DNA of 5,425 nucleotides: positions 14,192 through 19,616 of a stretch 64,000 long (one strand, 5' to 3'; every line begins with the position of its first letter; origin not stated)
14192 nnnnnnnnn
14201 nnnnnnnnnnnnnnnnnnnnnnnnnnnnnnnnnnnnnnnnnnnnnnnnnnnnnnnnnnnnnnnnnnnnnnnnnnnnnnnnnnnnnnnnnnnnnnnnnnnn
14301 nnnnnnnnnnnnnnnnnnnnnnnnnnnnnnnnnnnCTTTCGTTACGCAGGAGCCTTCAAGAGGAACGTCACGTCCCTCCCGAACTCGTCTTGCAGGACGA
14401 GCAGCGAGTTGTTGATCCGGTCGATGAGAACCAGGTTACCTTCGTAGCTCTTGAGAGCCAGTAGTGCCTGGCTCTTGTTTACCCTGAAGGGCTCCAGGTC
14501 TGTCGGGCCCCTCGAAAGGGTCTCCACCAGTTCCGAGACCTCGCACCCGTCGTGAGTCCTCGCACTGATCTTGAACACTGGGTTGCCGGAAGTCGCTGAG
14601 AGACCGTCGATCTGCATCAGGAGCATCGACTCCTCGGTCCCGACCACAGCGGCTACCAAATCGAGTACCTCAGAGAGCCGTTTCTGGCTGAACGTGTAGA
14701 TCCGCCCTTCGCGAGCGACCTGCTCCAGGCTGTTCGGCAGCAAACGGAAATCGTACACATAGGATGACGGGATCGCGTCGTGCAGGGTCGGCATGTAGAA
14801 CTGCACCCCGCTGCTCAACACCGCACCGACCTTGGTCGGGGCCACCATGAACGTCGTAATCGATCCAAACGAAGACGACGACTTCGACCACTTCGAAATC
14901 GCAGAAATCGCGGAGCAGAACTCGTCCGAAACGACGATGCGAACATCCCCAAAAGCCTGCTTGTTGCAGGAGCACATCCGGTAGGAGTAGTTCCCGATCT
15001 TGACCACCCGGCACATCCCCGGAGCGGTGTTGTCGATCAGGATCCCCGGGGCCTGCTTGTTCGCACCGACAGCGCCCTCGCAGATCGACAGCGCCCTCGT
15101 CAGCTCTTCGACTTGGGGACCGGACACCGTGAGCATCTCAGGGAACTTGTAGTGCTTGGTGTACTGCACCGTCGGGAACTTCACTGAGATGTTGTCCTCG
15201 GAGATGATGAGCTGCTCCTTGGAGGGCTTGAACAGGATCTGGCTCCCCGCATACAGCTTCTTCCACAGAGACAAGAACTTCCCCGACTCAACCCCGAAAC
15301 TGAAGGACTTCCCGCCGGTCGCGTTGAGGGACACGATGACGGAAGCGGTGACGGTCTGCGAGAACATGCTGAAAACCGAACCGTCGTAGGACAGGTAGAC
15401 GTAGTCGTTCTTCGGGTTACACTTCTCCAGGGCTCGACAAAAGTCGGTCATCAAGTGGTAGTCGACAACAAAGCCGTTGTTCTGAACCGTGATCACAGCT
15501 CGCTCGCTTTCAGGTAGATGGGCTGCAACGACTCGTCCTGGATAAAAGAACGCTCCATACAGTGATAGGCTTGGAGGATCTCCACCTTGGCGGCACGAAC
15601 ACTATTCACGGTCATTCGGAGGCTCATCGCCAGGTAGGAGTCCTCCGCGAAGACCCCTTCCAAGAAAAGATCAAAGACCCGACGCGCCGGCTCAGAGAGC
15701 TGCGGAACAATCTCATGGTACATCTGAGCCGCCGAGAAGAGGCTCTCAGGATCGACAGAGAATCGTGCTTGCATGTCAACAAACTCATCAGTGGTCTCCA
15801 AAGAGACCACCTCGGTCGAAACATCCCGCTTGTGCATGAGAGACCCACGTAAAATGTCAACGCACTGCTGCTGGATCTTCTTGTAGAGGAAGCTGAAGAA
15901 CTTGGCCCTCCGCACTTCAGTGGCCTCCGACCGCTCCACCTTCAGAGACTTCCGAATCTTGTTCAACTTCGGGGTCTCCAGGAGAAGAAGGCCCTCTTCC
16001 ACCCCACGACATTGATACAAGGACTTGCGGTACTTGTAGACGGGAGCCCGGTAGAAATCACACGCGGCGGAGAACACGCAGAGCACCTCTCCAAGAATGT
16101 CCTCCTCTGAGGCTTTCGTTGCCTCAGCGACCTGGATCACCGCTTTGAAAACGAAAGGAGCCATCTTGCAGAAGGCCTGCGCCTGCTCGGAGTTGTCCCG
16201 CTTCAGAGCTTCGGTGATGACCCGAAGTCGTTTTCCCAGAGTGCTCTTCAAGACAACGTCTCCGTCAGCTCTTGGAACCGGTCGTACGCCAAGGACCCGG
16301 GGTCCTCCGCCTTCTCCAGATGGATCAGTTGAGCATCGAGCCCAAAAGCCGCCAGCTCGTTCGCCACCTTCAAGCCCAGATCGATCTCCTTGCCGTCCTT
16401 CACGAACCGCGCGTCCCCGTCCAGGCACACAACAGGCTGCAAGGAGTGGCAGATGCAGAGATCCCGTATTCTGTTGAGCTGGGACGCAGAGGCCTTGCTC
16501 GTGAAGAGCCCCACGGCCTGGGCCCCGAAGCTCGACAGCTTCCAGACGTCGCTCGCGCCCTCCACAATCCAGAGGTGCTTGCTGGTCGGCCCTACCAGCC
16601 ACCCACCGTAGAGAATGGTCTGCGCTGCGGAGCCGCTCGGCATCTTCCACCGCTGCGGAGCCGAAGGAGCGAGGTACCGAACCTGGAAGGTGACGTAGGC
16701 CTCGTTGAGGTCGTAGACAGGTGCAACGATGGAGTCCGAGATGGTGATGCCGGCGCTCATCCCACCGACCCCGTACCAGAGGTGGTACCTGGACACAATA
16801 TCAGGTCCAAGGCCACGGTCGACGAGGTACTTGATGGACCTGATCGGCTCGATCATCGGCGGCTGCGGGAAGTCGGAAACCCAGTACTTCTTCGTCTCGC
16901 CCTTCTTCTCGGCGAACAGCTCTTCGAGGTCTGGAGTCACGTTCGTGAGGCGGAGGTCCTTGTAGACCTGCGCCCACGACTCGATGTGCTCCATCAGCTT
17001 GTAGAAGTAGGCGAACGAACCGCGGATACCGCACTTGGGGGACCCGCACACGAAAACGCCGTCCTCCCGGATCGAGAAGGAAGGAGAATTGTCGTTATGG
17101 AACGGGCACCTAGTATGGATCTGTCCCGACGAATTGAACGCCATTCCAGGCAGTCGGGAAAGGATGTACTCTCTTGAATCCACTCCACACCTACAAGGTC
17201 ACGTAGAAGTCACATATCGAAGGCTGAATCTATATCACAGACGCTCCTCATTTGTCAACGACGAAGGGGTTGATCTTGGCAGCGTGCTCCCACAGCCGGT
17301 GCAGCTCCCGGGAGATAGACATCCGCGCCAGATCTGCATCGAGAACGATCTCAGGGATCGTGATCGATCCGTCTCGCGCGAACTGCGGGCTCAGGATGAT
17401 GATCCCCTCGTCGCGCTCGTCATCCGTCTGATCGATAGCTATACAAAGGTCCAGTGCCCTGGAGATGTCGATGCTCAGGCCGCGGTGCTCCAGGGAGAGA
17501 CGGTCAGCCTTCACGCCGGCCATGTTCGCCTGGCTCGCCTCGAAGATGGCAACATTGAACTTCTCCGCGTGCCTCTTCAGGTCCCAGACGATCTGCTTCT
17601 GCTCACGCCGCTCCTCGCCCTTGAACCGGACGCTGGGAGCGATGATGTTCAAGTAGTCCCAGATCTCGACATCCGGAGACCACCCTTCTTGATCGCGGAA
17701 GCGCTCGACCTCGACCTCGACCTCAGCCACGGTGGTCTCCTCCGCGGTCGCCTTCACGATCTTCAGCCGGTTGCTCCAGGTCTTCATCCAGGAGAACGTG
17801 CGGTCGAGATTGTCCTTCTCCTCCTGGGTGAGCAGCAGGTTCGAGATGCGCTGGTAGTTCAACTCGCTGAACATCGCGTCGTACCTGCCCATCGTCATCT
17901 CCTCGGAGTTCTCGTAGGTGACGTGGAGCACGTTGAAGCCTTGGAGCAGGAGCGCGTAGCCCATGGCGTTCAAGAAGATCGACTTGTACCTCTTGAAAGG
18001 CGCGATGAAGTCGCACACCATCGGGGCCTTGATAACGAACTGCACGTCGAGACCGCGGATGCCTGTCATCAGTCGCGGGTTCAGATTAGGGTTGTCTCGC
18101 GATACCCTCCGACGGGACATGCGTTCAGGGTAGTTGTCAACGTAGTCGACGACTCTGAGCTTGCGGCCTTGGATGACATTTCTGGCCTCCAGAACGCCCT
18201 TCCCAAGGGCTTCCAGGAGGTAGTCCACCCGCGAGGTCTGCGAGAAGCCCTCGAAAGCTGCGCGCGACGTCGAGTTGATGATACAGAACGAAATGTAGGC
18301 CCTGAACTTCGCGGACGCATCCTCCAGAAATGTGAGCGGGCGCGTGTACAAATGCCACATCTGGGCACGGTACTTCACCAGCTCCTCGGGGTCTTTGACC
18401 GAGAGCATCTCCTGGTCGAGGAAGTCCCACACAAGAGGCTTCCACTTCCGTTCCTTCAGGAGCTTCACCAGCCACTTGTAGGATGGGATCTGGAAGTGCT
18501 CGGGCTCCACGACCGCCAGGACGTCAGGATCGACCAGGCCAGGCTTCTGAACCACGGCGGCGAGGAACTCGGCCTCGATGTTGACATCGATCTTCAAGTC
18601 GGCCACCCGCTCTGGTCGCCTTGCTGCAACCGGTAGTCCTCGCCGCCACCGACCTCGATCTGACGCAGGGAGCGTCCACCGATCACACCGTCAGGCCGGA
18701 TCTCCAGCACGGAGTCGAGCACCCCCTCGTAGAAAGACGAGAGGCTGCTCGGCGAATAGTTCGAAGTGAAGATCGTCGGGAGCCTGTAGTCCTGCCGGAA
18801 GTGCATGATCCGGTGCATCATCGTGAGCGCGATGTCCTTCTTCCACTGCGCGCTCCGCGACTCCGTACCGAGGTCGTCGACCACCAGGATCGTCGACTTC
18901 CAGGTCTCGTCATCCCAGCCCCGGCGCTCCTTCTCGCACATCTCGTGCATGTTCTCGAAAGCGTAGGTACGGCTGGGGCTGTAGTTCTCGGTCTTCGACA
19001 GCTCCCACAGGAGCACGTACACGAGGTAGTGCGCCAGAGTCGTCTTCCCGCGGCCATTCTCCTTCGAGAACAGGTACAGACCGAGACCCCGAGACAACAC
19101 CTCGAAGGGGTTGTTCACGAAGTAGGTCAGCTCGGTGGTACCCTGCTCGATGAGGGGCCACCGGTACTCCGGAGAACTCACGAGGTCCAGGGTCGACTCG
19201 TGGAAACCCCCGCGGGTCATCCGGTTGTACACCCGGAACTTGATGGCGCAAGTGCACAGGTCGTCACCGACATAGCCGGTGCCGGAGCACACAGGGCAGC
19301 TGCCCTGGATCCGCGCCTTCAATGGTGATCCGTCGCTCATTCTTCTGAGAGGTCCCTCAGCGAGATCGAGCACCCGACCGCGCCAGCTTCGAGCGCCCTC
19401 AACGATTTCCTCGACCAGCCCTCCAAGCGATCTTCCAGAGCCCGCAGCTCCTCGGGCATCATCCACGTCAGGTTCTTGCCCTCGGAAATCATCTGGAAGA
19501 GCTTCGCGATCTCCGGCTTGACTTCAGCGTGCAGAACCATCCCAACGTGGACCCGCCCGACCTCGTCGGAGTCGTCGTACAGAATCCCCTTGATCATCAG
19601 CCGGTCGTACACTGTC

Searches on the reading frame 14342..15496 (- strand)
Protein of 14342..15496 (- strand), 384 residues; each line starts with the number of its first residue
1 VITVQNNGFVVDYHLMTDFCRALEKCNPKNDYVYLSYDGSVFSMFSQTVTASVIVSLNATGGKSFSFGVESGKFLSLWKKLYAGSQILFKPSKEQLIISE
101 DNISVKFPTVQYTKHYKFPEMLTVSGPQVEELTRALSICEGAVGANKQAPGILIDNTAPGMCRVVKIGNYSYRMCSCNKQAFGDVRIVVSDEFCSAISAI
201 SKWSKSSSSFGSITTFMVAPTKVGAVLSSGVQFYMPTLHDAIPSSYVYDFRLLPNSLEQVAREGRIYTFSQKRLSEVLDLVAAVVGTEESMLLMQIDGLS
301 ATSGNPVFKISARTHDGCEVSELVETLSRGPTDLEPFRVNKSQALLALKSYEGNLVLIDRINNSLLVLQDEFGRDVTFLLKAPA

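Call 3: search_protein_families(library=pfam, proteins=[window:14342-15496:-], max_evalue=0.01)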
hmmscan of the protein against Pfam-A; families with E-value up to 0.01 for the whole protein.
window:14342-15496:- (384 aa): 0 families

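Call 4: search_protein_families(library=phrogs, proteins=[window:14342-15496:-], max_evalue=0.01)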
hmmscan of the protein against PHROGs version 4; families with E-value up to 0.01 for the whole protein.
window:14342-15496:- (384 aa): 1 family
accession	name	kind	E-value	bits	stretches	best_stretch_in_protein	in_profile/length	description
phrog_947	-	DNA, RNA and nucleotide metabolism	6.4e-07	29.6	1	28-204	30-209/368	DNA polymerase processivity factor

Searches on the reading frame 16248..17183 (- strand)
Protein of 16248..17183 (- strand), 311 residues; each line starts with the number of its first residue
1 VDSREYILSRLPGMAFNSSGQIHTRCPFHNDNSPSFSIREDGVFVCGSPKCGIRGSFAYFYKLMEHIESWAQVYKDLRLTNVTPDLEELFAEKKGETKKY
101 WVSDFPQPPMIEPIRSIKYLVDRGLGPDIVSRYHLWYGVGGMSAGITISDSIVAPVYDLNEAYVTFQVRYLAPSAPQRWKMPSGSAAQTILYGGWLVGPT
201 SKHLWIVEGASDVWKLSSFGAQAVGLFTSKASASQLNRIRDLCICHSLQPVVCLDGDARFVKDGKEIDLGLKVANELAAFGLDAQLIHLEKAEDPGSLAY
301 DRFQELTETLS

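Call 3: search_protein_families(library=pfam, proteins=[window:16248-17183:-], max_evalue=0.01)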
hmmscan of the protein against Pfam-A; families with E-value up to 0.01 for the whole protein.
window:16248-17183:- (311 aa): 1 family
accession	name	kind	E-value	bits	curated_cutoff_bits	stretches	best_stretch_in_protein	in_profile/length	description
PF01807.25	Zn_ribbon_DnaG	-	1.8e-05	24.9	24.9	1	22-70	32-79/98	CHC2 zinc finger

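Call 4: search_protein_families(library=phrogs, proteins=[window:16248-17183:-], max_evalue=0.01)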
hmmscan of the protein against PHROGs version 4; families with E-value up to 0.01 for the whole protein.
window:16248-17183:- (311 aa): 8 families
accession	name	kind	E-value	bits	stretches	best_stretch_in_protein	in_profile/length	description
phrog_47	-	DNA, RNA and nucleotide metabolism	1.2e-30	107.8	1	5-306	32-329/947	DNA primase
phrog_239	-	DNA, RNA and nucleotide metabolism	2.2e-13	51.1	1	18-258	37-262/801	DNA primase/helicase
phrog_6444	-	DNA, RNA and nucleotide metabolism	3.5e-08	33.7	1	23-76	37-88/577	DNA primase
phrog_360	-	DNA, RNA and nucleotide metabolism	1.5e-05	26.1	1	19-58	27-65/133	DNA primase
phrog_2304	-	DNA, RNA and nucleotide metabolism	0.00012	23.3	1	19-85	30-95/133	DNA primase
phrog_849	-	DNA, RNA and nucleotide metabolism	0.00044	20.3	1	117-238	150-278/435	DNA primase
phrog_11992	-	unknown function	0.0019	19.5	1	25-48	31-56/177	-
phrog_6088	-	DNA, RNA and nucleotide metabolism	0.0022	17.4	1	7-188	7-163/772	DNA primase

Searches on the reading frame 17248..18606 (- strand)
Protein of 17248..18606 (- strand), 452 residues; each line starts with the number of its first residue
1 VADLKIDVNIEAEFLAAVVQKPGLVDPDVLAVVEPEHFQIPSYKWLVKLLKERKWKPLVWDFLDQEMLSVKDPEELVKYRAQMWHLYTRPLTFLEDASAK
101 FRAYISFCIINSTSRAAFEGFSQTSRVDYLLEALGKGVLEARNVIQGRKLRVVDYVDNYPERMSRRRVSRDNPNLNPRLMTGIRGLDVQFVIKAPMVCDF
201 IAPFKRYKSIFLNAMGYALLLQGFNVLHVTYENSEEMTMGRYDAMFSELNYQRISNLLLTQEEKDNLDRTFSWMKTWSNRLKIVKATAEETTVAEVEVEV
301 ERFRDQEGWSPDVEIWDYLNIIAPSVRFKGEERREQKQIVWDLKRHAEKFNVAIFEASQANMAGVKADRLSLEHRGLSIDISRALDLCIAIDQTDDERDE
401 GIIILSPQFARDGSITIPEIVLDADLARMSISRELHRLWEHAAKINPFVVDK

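Call 3: search_protein_families(library=pfam, proteins=[window:17248-18606:-], max_evalue=0.01)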
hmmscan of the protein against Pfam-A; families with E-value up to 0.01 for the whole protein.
window:17248-18606:- (452 aa): 1 family
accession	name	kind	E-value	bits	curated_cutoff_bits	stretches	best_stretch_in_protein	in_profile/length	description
PF03796.21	DnaB_C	-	6.9e-07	29.3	27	1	213-361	38-179/255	DnaB-like helicase C terminal domain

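Call 4: search_protein_families(library=phrogs, proteins=[window:17248-18606:-], max_evalue=0.01)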
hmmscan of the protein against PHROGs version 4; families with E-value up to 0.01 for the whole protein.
window:17248-18606:- (452 aa): 2 families
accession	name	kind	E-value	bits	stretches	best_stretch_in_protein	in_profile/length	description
phrog_19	-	DNA, RNA and nucleotide metabolism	1.1e-32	114.7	1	7-417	160-565/621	DnaB-like replicative helicase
phrog_239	-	DNA, RNA and nucleotide metabolism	3.2e-06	27.4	1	205-362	368-519/801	DNA primase/helicase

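Call 74: search_dna_similar(query=window:17248-18606:-, collection=phages, mode=protein, max_evalue=1e-10, max_rows=15)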
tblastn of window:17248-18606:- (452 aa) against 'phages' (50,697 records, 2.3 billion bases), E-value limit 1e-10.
Records with a match: 27; places in all: 27; records where one place covers at least 80% of the query: 0.
Best place of each record, by identity: <60% 27.
By first word of the organism name: Bacillus 25; Lysinibacillus 2.
By host as written in the record: Bacillus subtilis 6; Bacillus subtilis BEST7003 6; Bacillus cereus BGSC 6E1 2; Bacillus cereus 2; Bacillus cereus HER1399 2; Bacillus subtilis Delta6 2; Lysinibacillus fusiformis 2; Bacillus sp. S4 1; and 4 more.
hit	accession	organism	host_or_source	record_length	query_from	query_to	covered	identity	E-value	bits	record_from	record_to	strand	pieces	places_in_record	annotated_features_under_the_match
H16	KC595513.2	Bacillus phage Shanette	Bacillus cereus BGSC 6E1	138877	78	432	79%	26.6%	3e-16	87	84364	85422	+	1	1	DNA helicase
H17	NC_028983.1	Bacillus phage Shanette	Bacillus cereus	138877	78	432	79%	26.6%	3e-16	87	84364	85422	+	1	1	helicase DnaB-like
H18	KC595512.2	Bacillus phage JL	Bacillus cereus BGSC 6E1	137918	78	432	79%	26.6%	3e-16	87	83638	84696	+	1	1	DNA helicase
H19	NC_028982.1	Bacillus phage JL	Bacillus cereus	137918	78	432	79%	26.6%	3e-16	87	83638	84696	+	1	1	helicase DnaB-like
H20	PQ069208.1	Bacillus phage S4-1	Bacillus sp. S4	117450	78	432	79%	26.4%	8e-17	89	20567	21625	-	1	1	record has no annotation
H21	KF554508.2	Bacillus phage CP-51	Bacillus cereus HER1399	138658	78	432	79%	26.1%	7e-16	86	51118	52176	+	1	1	putative helicase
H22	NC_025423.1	Bacillus phage CP-51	Bacillus cereus HER1399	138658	78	432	79%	26.1%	7e-16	86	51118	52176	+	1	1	helicase DnaB-like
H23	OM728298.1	Bacillus phage vB_BsuM-Goe16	Bacillus subtilis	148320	78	432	79%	24.9%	1e-11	73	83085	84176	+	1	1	radA: DNA repair protein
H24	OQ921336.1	Bacillus phage SPO1L1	Bacillus subtilis BEST7003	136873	78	432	79%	24.6%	2e-12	76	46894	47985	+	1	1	hypothetical protein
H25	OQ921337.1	Bacillus phage SPO1L2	Bacillus subtilis BEST7003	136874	78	432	79%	24.6%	2e-12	76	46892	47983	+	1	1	hypothetical protein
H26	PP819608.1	Bacillus phage Adastra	Bacillus subtilis CU 1065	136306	153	432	62%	26.4%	1e-12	76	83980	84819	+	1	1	DNA helicase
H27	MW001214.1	Bacillus phage SP8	Bacillus subtilis Marburg strain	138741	153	432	62%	26.4%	1e-12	76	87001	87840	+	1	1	DNA primase/helicase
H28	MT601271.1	Bacillus phage vB_BsuM-Goe10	Bacillus subtilis Delta6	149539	153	432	62%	26.0%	3e-12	75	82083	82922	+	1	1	ATP-dependent DNA helicase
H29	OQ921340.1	Bacillus phage SPO1L5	Bacillus subtilis BEST7003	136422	153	432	62%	26.0%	4e-12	75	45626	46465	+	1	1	hypothetical protein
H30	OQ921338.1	Bacillus phage SPO1L3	Bacillus subtilis BEST7003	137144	153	432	62%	26.0%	4e-12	75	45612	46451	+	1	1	hypothetical protein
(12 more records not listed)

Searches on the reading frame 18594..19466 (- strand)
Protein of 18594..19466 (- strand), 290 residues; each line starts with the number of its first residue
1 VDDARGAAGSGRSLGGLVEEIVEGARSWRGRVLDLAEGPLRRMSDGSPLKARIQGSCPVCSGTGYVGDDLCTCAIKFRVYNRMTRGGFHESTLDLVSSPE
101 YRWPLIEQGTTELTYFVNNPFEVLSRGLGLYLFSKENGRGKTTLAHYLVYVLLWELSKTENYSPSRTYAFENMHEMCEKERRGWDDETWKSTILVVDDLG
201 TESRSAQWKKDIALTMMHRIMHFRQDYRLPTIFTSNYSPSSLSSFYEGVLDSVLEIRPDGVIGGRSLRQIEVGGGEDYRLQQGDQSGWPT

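Call 3: search_protein_families(library=pfam, proteins=[window:18594-19466:-], max_evalue=0.01)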
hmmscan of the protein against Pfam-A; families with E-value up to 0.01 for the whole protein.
window:18594-19466:- (290 aa): 0 families

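Call 4: search_protein_families(library=phrogs, proteins=[window:18594-19466:-], max_evalue=0.01)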
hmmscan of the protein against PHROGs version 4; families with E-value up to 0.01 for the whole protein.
window:18594-19466:- (290 aa): 4 families
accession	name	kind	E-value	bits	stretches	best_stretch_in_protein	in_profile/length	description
phrog_50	-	DNA, RNA and nucleotide metabolism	9.9e-14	52.3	1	118-285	361-516/570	DnaC-like helicase loader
phrog_3277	-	DNA, RNA and nucleotide metabolism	4.4e-09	37.4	1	133-268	15-153/168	DnaC-like helicase loader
phrog_26922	-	DNA, RNA and nucleotide metabolism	0.0011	20.5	1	190-249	11-65/92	DnaC-like helicase loader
phrog_5484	-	DNA, RNA and nucleotide metabolism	0.003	18.2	1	137-217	37-120/239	DnaA-like replication initiation protein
